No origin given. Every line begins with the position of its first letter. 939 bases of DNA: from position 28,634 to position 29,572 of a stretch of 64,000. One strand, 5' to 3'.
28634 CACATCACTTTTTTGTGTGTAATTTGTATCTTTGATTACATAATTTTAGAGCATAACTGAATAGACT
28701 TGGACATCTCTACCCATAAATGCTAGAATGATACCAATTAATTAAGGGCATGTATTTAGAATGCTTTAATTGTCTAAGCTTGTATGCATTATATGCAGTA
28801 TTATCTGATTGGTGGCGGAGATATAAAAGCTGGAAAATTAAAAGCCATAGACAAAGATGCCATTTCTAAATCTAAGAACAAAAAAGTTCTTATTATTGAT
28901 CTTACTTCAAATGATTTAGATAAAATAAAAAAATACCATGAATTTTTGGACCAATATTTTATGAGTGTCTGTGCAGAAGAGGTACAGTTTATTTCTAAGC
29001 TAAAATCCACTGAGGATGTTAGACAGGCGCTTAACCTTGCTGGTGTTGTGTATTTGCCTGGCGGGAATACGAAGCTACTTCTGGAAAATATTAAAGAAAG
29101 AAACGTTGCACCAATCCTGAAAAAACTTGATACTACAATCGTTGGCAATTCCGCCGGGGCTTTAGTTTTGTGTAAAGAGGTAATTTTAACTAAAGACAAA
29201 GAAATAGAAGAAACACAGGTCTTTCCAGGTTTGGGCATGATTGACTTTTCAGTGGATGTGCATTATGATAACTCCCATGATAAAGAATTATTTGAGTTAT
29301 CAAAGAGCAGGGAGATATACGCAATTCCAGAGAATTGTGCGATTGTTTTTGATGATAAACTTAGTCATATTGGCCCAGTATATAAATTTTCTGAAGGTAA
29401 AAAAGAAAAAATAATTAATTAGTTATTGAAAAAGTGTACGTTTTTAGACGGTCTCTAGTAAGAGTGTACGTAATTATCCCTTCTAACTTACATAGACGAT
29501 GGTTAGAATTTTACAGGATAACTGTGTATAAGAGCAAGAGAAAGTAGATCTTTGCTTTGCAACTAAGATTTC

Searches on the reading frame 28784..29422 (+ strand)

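Call 31: search_protein_families(library=pfam, proteins=[window:28784-29422:+], max_evalue=0.01)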
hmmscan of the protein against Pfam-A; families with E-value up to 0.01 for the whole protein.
window:28784-29422:+ (212 aa): 2 families
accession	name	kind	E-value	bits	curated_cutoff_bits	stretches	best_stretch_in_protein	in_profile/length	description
PF03575.23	Peptidase_S51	-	2.2e-20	73.7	23.9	1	8-192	3-201/206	Peptidase family S51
PF18211.6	Csm1_B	-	0.00041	20.6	26.4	0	83-137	34-90/94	Csm1 subunit domain B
